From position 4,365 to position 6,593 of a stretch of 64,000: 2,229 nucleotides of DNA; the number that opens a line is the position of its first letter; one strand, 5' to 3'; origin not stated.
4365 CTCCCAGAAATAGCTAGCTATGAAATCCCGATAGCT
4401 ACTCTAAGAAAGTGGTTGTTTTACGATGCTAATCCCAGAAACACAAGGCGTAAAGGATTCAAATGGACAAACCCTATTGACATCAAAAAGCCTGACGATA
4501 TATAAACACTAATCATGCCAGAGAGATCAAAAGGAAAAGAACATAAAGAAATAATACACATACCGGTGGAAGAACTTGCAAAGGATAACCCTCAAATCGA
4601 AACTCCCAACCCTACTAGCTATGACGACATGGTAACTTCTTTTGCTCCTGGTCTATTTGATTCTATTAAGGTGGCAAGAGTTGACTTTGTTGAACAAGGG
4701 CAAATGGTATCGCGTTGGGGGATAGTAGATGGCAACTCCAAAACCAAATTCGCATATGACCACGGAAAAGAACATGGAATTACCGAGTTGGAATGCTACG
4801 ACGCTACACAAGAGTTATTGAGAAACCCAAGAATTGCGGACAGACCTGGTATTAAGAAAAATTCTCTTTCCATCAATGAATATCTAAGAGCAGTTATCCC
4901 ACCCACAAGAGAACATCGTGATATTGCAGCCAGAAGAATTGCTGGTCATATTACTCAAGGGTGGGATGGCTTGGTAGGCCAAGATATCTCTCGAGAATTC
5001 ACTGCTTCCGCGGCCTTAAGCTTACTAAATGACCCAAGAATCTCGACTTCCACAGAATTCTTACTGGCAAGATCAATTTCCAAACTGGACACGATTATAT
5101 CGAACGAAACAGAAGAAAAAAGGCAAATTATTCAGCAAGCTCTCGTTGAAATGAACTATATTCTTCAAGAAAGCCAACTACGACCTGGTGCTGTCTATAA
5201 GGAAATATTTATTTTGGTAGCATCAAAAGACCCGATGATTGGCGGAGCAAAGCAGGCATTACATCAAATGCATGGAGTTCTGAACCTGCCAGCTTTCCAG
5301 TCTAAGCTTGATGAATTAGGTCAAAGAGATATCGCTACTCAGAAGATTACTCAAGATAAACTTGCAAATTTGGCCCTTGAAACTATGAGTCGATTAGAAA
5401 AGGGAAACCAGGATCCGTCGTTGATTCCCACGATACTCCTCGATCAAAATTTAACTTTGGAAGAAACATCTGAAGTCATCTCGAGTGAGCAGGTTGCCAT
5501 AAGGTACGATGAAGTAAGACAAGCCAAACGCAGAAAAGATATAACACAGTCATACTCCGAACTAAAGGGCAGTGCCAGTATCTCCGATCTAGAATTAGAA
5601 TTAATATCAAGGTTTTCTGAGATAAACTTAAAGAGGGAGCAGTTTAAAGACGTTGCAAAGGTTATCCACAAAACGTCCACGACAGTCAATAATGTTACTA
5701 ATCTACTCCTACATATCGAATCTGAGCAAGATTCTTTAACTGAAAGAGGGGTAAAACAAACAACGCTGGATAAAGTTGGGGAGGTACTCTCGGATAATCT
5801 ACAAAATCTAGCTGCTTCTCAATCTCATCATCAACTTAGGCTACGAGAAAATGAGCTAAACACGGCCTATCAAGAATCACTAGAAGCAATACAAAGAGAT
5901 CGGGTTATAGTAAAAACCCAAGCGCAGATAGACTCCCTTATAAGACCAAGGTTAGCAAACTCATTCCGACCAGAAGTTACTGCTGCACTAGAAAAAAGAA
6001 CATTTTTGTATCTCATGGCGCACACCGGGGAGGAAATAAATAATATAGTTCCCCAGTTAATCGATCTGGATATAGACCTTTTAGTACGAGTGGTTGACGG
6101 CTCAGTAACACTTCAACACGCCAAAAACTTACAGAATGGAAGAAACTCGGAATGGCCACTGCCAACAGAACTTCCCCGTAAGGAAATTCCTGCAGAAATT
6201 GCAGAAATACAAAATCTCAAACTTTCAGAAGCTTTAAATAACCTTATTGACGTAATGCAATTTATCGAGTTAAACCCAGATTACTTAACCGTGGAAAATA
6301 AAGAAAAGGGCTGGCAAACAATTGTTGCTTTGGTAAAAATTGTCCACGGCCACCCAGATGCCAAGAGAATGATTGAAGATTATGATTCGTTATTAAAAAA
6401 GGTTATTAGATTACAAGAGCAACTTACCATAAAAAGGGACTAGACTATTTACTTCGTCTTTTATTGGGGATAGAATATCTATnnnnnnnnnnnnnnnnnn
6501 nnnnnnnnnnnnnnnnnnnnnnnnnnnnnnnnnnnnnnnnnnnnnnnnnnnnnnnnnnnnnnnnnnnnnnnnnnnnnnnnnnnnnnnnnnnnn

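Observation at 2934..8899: Operon opening with a four-motif, catalytically degenerate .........-fold protein and a ParB/DGQHR-like protein, co-directional with rarA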

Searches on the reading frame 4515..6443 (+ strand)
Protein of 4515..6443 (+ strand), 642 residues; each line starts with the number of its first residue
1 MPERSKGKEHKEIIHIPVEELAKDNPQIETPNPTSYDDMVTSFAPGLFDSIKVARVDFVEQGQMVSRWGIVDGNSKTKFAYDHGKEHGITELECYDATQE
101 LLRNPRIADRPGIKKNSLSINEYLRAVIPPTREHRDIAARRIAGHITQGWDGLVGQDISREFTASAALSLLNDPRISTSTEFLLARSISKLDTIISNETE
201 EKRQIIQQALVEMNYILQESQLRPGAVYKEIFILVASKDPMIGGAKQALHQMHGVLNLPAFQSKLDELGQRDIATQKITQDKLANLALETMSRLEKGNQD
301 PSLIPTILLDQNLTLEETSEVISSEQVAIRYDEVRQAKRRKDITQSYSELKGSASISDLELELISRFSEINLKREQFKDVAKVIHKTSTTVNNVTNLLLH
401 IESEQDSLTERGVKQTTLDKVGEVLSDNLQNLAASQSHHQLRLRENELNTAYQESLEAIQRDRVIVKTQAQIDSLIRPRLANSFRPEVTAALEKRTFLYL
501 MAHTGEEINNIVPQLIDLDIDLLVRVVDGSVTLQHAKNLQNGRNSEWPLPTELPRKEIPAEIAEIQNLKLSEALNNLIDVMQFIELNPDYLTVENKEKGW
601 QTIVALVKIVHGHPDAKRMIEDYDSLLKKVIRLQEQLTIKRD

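Call 3: search_protein_families(library=pfam, proteins=[window:4515-6443:+], max_evalue=1)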
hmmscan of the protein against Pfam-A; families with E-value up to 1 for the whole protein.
window:4515-6443:+ (642 aa): 1 family
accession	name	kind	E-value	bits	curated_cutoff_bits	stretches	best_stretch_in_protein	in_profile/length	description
PF19264.4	DUF5907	-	0.037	14.6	27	1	273-318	26-69/80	Repeat of unknown function (DUF5907)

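Call 4: search_protein_families(library=ncbifam, proteins=[window:4515-6443:+], max_evalue=1)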
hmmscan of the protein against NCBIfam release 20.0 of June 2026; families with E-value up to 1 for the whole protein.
window:4515-6443:+ (642 aa): 0 families

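Call 7: search_solved_structures(query=window:4515-6443:+, max_evalue=10, show_alignments=2)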
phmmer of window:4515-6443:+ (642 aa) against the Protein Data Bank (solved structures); distinct sequences matched with E-value up to 10: 0.

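Call 9: find_homologous_proteins(query=window:4515-6443:+, max_evalue=0.001)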
Query window:4515-6443:+ (642 aa): 3 proteins with E <= 0.001 among 8000 candidates.
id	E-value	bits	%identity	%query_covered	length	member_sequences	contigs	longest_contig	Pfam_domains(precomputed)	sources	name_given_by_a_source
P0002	0.0e+0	1393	100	100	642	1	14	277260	-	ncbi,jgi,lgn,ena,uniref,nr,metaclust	ncbi:hypothetical protein A2803_04715 [Candidatus Woesebacteria bacterium RIFCSPHIGHO2_01_FULL_44_21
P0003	4.0e-35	140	25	74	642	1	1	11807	-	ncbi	-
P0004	1.2e-27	115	25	74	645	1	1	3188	-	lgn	-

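Call 16: find_encoding_contigs(protein=P0003, flank=8000, max_places=4)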
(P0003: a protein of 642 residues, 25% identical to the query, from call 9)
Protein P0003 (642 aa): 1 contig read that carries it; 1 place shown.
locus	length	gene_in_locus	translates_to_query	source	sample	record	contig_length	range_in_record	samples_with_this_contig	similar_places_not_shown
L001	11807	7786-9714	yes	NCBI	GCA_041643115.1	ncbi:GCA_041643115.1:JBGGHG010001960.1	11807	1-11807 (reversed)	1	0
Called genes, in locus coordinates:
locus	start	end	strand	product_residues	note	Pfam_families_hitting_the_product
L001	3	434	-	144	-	?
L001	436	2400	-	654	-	PF13588:HSDR_N_2, PF02384:N6_Mtase, PF07669:Eco57I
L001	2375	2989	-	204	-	PF01726:LexA_DNA_bind, PF00717:Peptidase_S24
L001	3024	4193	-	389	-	PF09903:DUF2130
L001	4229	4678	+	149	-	-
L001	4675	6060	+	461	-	PF00133:tRNA-synt_1, PF01406:tRNA-synt_1e, PF09334:tRNA-synt_1g, PF00133:tRNA-synt_1, PF01406:tRNA-synt_1e (weak)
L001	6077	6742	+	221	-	PF02578:Cu-oxidase_4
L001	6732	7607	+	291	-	PF01026:TatD_DNase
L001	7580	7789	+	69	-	-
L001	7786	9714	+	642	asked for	-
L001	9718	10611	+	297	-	-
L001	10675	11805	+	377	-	?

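Call 17: find_encoding_contigs(protein=P0004, flank=8000, max_places=4)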
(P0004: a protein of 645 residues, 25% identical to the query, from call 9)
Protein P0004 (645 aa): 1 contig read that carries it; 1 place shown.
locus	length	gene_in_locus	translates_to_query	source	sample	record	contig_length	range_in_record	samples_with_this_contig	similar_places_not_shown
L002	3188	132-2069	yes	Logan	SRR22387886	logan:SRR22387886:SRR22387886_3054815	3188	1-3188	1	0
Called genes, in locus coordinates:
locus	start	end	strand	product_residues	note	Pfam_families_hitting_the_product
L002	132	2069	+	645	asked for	-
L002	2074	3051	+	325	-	PF14528:LAGLIDADG_3 (faint)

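Call 29: find_homologous_proteins(query=A1, max_evalue=0.01)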
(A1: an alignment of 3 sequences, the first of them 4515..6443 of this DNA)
Query A1 (3 sequences) (642 aa, profile of the alignment): 3 proteins with E <= 0.01 among 8000 candidates.
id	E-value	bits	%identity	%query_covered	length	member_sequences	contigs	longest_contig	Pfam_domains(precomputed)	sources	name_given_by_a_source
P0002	0.0e+0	1020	100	100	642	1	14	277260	-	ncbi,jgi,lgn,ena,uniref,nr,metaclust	ncbi:hypothetical protein A2803_04715 [Candidatus Woesebacteria bacterium RIFCSPHIGHO2_01_FULL_44_21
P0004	0.0e+0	1013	25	74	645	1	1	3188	-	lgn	-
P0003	5.2e-296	1001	25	74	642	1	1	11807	-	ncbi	-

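Call 38: predict_structure(alignment_id=A1)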
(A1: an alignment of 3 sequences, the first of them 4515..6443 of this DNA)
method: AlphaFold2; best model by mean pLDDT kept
length: 642 residues; sequences in the alignment: 3
mean_pLDDT: 61.5   pTM: 0.42
mean pLDDT of the five models: 61.5, 60.9, 59.3, 59.0, 58.9
residues with pLDDT >= 90: 34; 70-90: 230; 50-70: 147; < 50: 231
segments of 3 or more residues with pLDDT < 50: 1-137, 236-248, 250-259, 269-275, 545-567, 585-587, 589-591, 608-622, 629-642
pLDDT, mean of each block of 10 residues (from residue 1): 34 35 39 32 31 33 35 34 31 33 36 35 40 45 61 66 69 74 79 77 80 66 65 51 48 47 53 48 62 56 65 71 76 83 86 81 77 74 86 91 88 88 92 78 88 91 86 86 83 81 79 85 78 79 47 37 44 55 50 53 51 45 49 44 31
secondary structure, 60 per line:
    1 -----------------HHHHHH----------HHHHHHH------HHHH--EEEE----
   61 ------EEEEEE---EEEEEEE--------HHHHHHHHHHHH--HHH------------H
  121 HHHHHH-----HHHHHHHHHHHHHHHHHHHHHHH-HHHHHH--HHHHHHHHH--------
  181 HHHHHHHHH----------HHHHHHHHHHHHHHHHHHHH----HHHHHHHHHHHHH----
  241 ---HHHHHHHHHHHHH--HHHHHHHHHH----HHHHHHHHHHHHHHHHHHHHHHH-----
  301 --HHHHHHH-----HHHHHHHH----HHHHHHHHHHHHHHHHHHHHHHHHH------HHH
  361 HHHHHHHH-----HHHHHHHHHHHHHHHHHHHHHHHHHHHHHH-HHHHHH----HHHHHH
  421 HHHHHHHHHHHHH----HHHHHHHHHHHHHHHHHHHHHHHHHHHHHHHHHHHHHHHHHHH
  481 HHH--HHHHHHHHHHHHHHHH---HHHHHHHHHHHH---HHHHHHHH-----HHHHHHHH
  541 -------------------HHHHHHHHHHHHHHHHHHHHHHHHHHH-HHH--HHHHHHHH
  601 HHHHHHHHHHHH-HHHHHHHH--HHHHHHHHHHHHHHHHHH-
elements in order (helices of 4 or more, strands of 3 or more residues): H18-23 H34-40 H47-50 E53-56 E67-72 E76-82 H91-102 H120-126 H132-154 H156-161 H164-172 H181-189 H200-219 H224-236 H244-256 H259-268 H273-295 H303-309 H315-322 H327-351 H358-368 H374-403 H405-410 H415-433 H438-483 H486-501 H505-516 H520-527 H533-540 H560-586 H593-612 H614-621 H624-641
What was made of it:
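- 4551..4772 (+): Candidate ParB/Srx-like core of P2 (aa 13-86): NP box, beta strand 'VARV', and '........' (family consensus vvDG.TRTK). AF2 pLDDT below 40 here (call 38).
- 5412..6134 (+): All-helical body of P2 (aa ~300-540). AF2 with a 3-sequence alignment gives pLDDT 75-92 and long helices (call 38).
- On ParB/Srx superfamily (ParBc PF02195): The AF2 model of residues 1-137 has pLDDT below 40 (call 38).
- P2 is 640-740 aa, mostly helical scaffold (call 38).
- Tried and rejected: AF2 of P2 with the only 3 sequences then allowed gave a confident helical body, but the N-terminal 137 aa were unmodelled (call 38).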

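Call 46: fold_search(model_id=the predicted structure, library=pdb)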
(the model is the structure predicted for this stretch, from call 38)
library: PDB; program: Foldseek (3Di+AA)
matches with E <= 10: 82; with E <= 0.001: 0
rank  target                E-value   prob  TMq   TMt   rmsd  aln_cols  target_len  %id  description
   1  8v2d_J                3.4e-01  0.33  0.12  0.20  16.4       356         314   13  Computational Designed Nanocage O43_129 (released 2024-03-13)
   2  8wjh                  5.9e-01  0.05  0.07  0.09  39.2       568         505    8  Cryo-EM structure of OAT4 (released 2024-08-28)
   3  9ijj_K                9.6e-01  0.05  0.07  0.10  140.7       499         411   14  In situ structure of the central apparatus in mouse sperm axoneme. (released 2025-06-04)
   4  9n22_K                1.0e+00  0.12  0.07  0.17  66.1       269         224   12  Y20S (Sec18-Sec17-Sec9-Sso1-Snc1) EDTA - Class 2 (released 2025-10-01)
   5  9ce3_C                1.4e+00  0.07  0.11  0.11  38.9       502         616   12  Structure of the TSC:WIPI3 lysosomal recruitment complex (released 2024-12-04)
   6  8ugc_A                1.6e+00  0.06  0.10  0.14  28.9       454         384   12  FD15: Flat repeat helix-turn-helix-turn protein (released 2023-12-27)
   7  6pqp_A                2.0e+00  0.02  0.08  0.08  43.1       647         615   11  Cryo-EM structure of the human TRPA1 ion channel in complex with the covalent agonist BITC (released 2020-01-08)
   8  4jkr_F                2.1e+00  0.06  0.11  0.14  31.7       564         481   11  Crystal Structure of E. coli RNA Polymerase in complex with ppGpp (released 2013-05-15)
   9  2dgj_B                2.3e+00  0.25  0.14  0.30  13.5       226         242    9  Crystal structure of EbhA (756-1003 domain) from Staphylococcus aureus (released 2007-03-20)
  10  8qb7_A                2.3e+00  0.08  0.06  0.14  33.8       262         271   14  Pil1 in native eisosome lattice bound to plasma membrane microdomain (released 2024-07-24)
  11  9e5c_1r               2.9e+00  0.01  0.06  0.03  75.3       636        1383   13  Cryo-EM structure of 96 nm repeat of microtubule doublet from T. brucei flagellum (released 2025-03-12)
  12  6zbc_A                3.1e+00  0.02  0.07  0.07  36.0       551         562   10  Merozoite surface protein 1 (MSP-1) from Plasmodium falciparum, main conformation (released 2021-05-19)
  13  2dgj_A                3.3e+00  0.21  0.17  0.34  12.8       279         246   10  Crystal structure of EbhA (756-1003 domain) from Staphylococcus aureus (released 2007-03-20)
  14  8fbi                  3.4e+00  0.05  0.08  0.14  18.4       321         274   14  Improving the secretion of designed protein assemblies through negative design of cryptic transmembrane domains (released 2023-03-22)
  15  8pr2_m                3.4e+00  0.05  0.13  0.16  24.1       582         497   12  Cytoplasmic dynein-1 heavy chain bound to JIP3-LZI (released 2024-03-27)
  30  6psq_L                5.7e+00  0.02  0.11  0.12  42.7       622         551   11  Escherichia coli RNA polymerase closed complex (TRPc) with TraR and rpsT P2 promoter (released 2020-03-25)
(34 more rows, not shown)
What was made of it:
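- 5412..6134 (+): Foldseek against PDB finds nothing with E below 0.3 (call 46).
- Tried and rejected: Foldseek against PDB found nothing with E below 0.3 (call 46).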

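Call 50: search_protein_families(library=pfam, alignment_id=A4, max_evalue=1)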
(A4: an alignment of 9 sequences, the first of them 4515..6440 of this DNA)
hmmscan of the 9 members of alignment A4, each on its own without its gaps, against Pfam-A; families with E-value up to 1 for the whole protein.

A. member 1, window:4515-6440:+ (642 aa): 1 family
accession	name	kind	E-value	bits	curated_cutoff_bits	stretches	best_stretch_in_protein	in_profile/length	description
PF19264.4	DUF5907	-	0.037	14.6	27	1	273-318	26-69/80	Repeat of unknown function (DUF5907)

B. families by the number of members that match (of 9 scanned): 13 families
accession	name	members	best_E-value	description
PF16476.10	DUF5053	2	0.0085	Domain of unknown function (DUF5053)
PF13879.11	Hmw_CFAP97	1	0.034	Hemingway/CFA97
PF19264.4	DUF5907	1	0.037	Repeat of unknown function (DUF5907)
PF08938.16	HBS1_N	1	0.043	HBS1 N-terminus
PF04740.18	LXG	1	0.048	LXG domain of WXG superfamily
PF13605.11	DUF4141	1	0.051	Domain of unknown function (DUF4141)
PF19579.4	FtsL_2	1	0.06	Bacteriodetes cell division protein (FtsL-like)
PF10934.14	Sheath_initiator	1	0.082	Contractile injection system sheath initiator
PF22039.1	HUTI_composite_bact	1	0.12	Imidazolonepropionase-like composite domain, bacteria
PF10552.14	ORF6C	1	0.13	ORF6C domain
PF04751.20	DarP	1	0.2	Dual-action ribosomal maturation protein DarP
PF11304.13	DUF3106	1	0.45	Protein of unknown function (DUF3106)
PF06133.16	Com_YlbF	1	0.58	Control of competence regulator ComK, YlbF/YmcA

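Call 51: search_solved_structures(query=A4, max_evalue=10, show_alignments=3)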
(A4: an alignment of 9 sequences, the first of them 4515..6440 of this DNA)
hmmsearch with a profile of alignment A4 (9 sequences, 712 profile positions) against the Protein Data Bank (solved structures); distinct sequences matched with E-value up to 10: 4.
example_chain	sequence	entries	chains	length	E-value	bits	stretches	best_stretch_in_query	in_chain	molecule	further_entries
7q5q_B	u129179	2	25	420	0.45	11.9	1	568-635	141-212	Dihydrolipoyllysine-residue succinyltransferase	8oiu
5x0e_A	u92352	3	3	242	0.67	11.4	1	242-297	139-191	Free serine kinase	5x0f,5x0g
5x0j_A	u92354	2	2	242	0.68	11.3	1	242-297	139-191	Free serine kinase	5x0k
5x0b_A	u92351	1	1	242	0.68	11.3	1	242-297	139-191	Free serine kinase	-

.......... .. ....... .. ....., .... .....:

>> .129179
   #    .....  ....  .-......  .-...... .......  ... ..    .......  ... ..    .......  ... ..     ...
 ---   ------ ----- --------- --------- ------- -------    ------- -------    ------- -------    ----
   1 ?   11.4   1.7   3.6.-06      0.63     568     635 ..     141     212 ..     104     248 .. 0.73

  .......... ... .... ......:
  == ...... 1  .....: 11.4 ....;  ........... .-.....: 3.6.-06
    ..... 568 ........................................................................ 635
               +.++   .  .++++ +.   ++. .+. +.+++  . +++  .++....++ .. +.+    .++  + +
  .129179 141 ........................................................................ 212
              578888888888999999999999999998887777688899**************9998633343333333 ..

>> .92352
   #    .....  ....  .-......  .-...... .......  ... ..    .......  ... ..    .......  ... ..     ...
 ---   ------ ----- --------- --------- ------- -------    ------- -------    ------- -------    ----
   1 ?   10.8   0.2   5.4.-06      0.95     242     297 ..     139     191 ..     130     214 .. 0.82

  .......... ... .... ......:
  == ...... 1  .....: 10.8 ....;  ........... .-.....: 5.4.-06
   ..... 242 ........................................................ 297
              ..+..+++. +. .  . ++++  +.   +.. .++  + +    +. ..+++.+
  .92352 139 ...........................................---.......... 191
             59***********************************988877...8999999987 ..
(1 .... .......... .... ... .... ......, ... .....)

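Call 55: search_protein_families(library=pfam, proteins=[L001:10675-11805:+], max_evalue=0.001)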
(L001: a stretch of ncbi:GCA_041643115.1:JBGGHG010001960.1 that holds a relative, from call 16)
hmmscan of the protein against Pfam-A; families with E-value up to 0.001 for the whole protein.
L001:10675-11805:+ (377 aa): 0 families

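Call 56: find_related_loci(query=A4, collection=metagenome_contigs, flank=5000)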
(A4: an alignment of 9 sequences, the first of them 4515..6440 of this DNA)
Query A4 (642 aa) in metagenome_contigs; peptide patterns used: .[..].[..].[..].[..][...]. (x = any residue, [..] = any of these).
83 stretches matched a pattern; 13 encode a relative of the query (tblastn E <= 1e-3); 13 distinct loci.
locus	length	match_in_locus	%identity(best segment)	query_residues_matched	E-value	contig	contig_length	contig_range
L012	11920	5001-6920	38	8-639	2e-141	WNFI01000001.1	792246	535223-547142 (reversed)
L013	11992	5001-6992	29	20-634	6e-66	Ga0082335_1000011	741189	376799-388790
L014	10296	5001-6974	28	2-629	6e-59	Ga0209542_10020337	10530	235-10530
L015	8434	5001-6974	28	2-629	6e-59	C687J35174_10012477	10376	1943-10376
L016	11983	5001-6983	27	17-637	5e-56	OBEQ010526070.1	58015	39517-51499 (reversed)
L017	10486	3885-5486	27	20-536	2e-54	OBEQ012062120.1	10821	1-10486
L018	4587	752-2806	26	3-637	9e-54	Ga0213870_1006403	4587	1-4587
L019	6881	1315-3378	25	3-637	7e-51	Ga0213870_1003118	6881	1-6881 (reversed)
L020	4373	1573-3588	26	13-635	2e-49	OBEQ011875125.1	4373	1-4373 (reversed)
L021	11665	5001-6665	28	3-544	2e-62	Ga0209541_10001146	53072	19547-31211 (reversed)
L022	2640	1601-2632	33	3-341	6e-45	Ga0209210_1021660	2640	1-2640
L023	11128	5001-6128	31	13-376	1e-45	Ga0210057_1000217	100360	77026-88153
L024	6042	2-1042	30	43-376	1e-40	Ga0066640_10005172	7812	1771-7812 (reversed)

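Call 75: search_protein_families(library=pfam, proteins=[L012:3308-4966:+, L014:3321-4946:+, L016:4316-4915:+], max_evalue=0.1)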
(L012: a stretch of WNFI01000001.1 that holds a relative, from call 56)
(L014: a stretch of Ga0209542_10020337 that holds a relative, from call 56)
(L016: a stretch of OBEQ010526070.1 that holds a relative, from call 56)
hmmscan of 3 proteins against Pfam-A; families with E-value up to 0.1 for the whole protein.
L012:3308-4966:+ (553 aa): 1 family
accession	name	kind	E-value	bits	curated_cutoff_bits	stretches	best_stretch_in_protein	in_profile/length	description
PF14528.11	LAGLIDADG_3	-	0.00022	21.9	22.5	0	377-458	1-81/82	LAGLIDADG-like domain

L014:3321-4946:+ (542 aa): 1 family
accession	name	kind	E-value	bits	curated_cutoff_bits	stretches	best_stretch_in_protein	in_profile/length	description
PF10188.14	Oscp1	-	0.082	13.4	25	0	309-368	106-168/173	Organic solute transport protein 1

L016:4316-4915:+ (200 aa): 5 families
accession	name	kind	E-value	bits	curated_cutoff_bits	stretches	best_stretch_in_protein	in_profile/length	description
PF13242.12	Hydrolase_like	-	7.6e-10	39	22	1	118-174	2-59/75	HAD-hyrolase-like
PF13419.12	HAD_2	-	7.4e-08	33.2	23.8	1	118-162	133-177/178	Haloacid dehalogenase-like hydrolase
PF00702.32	Hydrolase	-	1.9e-07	32.1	26.4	1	37-157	96-191/191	haloacid dehalogenase-like hydrolase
PF08645.17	PNK3P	-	0.00031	20.9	22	1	46-156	36-131/161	Polynucleotide kinase 3 phosphatase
PF13344.12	Hydrolase_6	-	0.03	14.8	27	1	12-78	2-53/101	Haloacid dehalogenase-like hydrolase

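Call 79: search_protein_families(library=padloc, proteins=[window:4515-6443:+, L017:3798-5981:+], max_evalue=0.1)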
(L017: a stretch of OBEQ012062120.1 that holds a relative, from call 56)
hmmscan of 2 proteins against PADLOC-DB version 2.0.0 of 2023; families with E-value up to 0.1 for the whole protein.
window:4515-6443:+ (642 aa): 0 families

L017:3798-5981:+ (728 aa): 1 family
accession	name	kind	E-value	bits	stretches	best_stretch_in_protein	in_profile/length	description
PDLC00449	JetA1|JetA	-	0.017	12.1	1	638-674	262-298/464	DUF5716 domain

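Call 80: search_protein_families(library=phrogs, proteins=[window:4515-6443:+, L017:3798-5981:+], max_evalue=0.1)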
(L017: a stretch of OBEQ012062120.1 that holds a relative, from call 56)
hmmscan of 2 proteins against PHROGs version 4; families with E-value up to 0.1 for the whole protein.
window:4515-6443:+ (642 aa): 0 families

L017:3798-5981:+ (728 aa): 1 family
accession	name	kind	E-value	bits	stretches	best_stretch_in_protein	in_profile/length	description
phrog_29145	-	unknown function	0.069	14.9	0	152-168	60-76/82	-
